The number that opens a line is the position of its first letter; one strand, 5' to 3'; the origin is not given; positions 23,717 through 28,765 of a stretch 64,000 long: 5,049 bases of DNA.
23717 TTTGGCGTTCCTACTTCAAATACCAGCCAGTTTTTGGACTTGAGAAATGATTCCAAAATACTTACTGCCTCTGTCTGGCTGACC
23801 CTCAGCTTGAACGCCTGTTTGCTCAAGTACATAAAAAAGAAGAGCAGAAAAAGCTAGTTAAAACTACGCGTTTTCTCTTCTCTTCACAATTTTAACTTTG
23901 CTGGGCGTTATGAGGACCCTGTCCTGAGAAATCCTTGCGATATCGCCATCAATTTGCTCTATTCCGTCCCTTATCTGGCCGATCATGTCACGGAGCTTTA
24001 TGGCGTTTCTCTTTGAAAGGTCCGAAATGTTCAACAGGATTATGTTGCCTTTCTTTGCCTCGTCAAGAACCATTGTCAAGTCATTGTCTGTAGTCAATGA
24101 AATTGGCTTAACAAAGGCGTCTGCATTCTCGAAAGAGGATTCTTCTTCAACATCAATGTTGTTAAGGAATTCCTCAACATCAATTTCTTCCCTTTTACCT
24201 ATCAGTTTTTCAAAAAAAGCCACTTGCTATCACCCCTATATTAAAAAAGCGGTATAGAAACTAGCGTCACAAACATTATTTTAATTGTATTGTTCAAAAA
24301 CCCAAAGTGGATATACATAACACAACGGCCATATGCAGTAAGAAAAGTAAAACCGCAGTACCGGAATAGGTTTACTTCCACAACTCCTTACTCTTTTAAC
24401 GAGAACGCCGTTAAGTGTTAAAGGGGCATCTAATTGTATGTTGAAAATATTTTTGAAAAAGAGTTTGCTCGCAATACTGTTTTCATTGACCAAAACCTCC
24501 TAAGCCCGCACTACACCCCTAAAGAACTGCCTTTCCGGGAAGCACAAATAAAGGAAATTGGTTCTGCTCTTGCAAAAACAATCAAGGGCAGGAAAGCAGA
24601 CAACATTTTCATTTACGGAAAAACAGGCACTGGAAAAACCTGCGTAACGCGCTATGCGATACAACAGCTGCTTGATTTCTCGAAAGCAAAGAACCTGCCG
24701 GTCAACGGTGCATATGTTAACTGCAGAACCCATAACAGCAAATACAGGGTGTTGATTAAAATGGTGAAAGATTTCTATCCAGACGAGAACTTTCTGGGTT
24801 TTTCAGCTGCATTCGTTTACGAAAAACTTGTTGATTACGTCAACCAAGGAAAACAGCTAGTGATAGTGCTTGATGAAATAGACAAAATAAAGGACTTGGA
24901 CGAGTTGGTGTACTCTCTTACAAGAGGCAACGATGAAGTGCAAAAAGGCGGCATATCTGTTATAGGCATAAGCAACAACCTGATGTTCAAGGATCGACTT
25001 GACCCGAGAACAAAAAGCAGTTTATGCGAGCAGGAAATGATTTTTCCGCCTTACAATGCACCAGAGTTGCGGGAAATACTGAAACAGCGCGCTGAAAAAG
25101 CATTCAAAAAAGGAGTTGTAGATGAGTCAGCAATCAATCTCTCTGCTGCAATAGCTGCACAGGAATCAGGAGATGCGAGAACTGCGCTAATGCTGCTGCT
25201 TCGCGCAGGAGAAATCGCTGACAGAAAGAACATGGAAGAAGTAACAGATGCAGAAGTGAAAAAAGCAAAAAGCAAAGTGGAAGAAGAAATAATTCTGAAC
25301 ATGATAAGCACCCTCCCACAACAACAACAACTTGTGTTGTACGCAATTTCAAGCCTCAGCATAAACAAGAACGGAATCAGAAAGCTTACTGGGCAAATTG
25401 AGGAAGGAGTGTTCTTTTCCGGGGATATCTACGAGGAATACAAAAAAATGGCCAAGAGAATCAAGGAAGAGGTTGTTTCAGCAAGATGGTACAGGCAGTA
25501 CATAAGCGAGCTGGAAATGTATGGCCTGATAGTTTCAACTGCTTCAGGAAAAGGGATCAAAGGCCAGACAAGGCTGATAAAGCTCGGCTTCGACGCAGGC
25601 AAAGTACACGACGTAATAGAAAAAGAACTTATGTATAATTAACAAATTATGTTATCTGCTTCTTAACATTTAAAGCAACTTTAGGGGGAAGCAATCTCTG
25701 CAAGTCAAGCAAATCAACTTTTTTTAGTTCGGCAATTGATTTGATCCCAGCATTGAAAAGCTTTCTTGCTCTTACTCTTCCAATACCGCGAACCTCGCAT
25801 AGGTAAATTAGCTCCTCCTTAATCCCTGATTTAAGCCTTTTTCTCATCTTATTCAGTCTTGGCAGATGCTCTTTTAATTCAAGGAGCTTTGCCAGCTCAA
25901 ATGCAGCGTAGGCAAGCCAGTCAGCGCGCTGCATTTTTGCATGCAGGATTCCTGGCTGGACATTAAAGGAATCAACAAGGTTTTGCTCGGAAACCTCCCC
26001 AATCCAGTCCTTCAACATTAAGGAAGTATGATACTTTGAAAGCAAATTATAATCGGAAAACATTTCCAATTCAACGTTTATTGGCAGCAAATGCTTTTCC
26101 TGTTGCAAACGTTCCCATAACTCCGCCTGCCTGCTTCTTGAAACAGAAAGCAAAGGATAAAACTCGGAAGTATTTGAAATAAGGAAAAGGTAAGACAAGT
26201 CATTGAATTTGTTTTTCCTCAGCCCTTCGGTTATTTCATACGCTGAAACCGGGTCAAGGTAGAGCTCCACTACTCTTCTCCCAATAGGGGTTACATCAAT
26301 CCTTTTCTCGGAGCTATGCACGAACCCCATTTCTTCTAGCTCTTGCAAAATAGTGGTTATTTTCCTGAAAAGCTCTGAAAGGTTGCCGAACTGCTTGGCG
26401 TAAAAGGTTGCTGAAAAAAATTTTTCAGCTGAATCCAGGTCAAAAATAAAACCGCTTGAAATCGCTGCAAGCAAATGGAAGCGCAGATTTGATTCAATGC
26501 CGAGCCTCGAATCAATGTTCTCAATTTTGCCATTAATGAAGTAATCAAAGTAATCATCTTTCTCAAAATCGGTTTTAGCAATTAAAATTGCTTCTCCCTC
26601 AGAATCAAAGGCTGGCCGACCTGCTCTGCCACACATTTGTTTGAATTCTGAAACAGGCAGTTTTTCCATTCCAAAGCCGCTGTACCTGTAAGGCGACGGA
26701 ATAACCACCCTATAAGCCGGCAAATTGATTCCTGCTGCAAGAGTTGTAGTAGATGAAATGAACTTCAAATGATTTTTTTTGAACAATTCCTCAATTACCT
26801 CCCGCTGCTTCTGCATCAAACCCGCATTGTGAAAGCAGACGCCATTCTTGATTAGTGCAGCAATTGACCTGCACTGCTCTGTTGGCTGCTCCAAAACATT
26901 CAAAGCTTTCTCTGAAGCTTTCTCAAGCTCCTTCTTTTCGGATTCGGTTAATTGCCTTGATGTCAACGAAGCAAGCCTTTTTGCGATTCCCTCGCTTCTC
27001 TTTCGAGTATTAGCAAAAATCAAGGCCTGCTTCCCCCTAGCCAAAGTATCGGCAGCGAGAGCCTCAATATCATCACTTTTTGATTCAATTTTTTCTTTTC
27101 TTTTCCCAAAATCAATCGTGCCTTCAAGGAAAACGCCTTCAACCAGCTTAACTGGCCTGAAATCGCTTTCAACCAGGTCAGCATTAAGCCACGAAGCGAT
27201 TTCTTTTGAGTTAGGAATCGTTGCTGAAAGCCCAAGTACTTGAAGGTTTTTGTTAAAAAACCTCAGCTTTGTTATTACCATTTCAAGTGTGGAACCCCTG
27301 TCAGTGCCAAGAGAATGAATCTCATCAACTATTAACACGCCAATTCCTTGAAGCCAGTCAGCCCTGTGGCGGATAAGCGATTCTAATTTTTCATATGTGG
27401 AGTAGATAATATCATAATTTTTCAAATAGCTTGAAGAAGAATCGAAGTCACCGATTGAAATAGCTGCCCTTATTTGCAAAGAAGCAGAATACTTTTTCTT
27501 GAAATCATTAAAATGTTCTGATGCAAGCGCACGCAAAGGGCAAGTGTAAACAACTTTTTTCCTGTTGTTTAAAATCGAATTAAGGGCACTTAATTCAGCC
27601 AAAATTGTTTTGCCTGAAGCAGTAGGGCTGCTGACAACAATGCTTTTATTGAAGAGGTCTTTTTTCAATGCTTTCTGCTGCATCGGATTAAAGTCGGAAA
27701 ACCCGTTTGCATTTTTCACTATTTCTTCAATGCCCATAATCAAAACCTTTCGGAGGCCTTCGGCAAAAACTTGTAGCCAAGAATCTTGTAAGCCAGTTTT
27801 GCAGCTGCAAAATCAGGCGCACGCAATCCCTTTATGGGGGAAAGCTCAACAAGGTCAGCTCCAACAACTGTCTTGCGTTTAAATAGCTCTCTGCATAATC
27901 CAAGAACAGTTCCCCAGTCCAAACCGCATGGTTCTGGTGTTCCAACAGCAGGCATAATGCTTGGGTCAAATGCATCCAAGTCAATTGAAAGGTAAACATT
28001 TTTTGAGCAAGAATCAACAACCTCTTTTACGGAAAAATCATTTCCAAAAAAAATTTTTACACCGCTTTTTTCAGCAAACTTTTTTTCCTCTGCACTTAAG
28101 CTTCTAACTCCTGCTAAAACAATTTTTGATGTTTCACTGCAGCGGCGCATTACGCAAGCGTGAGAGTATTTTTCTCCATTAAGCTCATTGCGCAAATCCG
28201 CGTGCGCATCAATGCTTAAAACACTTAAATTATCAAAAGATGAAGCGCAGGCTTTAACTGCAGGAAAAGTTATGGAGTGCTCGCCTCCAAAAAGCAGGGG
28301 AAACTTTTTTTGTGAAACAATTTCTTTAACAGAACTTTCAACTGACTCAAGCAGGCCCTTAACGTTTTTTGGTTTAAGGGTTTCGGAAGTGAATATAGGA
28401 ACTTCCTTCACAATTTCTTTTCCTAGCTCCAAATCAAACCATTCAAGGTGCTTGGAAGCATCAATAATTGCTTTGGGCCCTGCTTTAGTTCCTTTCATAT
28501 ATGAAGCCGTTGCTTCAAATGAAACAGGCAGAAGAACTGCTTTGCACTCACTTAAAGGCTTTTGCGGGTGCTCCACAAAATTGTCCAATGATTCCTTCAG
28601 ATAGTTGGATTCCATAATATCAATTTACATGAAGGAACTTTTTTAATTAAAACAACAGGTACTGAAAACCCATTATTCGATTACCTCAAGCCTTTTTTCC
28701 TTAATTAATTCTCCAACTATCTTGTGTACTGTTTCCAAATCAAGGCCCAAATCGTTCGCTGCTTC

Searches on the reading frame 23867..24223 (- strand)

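Call 79: search_protein_families(library=pfam, proteins=[window:23867-24223:-], max_evalue=0.001)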
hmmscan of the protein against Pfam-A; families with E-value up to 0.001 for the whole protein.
window:23867-24223:- (119 aa): 1 family
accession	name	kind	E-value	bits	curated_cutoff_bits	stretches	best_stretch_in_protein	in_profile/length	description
PF04472.17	SepF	-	3.3e-11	43.7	27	1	39-112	2-72/72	Cell division protein SepF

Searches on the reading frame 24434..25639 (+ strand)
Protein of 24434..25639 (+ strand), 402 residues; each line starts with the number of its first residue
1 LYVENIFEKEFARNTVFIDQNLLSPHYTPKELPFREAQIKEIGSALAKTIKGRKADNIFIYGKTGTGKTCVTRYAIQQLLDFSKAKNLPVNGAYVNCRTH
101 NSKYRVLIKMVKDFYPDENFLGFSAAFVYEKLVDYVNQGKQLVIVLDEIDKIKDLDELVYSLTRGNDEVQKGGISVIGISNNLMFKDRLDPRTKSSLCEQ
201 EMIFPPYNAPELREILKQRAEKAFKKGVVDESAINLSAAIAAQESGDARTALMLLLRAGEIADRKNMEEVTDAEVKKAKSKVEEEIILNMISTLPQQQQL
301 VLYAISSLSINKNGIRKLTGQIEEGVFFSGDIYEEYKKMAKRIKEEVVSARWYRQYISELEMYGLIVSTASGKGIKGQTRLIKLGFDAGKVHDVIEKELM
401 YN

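Call 80: search_protein_families(library=pfam, proteins=[window:24434-25639:+], max_evalue=0.001)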
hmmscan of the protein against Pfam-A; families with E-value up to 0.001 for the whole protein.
window:24434-25639:+ (402 aa): 10 families
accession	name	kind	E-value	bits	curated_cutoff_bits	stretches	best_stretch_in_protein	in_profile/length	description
PF22703.2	Cdc6_lid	-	2.6e-22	78.9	27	1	213-280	1-68/68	Cdc6 AAA+ ATPase-type lid domain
PF09079.17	Cdc6_C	-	1.1e-17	64.2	25.1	1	291-393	3-95/96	CDC6, C terminal winged helix domain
PF13191.12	AAA_16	-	6.8e-09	36.9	32.6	1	31-156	1-148/167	AAA ATPase domain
PF13401.12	AAA_22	-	9e-09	36.2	27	1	55-164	5-109/130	AAA domain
PF01637.24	ATPase_2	-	3.4e-07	30.7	33.2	1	35-164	4-137/225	ATPase domain predominantly from Archaea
PF00004.35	AAA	-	1.3e-05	26.1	21.2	1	59-204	2-129/131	ATPase family associated with various cellular activities (AAA)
PF22606.2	Cdc6-ORC-like_ATPase_lid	-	1.6e-05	25.1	27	1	207-262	1-56/60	Cdc6/ORC-like, ATPase lid domain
PF24883.2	NPHP3_N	-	4.8e-05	24.1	24.8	0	56-111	23-72/164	Nephrocystin 3, N-terminal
PF13173.12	AAA_14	-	0.00013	22.4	27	1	58-178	5-97/129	AAA domain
PF00931.28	NB-ARC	-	0.00057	19.7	23.5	1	42-163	8-123/248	NB-ARC domain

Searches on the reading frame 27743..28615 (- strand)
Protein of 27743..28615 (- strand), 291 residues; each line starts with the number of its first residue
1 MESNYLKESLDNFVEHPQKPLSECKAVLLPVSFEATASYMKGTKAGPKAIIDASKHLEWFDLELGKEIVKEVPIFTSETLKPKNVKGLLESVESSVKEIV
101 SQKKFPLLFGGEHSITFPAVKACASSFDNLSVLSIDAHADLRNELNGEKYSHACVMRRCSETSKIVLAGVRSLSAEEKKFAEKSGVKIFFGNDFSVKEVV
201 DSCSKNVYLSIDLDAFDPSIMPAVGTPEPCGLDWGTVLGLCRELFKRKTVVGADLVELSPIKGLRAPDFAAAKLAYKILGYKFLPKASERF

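Call 80: search_protein_families(library=pfam, proteins=[window:27743-28615:-], max_evalue=0.001)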
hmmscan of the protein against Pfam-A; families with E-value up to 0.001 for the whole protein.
window:27743-28615:- (291 aa): 1 family
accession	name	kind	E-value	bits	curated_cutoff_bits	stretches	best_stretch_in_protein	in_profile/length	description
PF00491.26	Arginase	-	8.3e-64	216.2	22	1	25-279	2-279/280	Arginase family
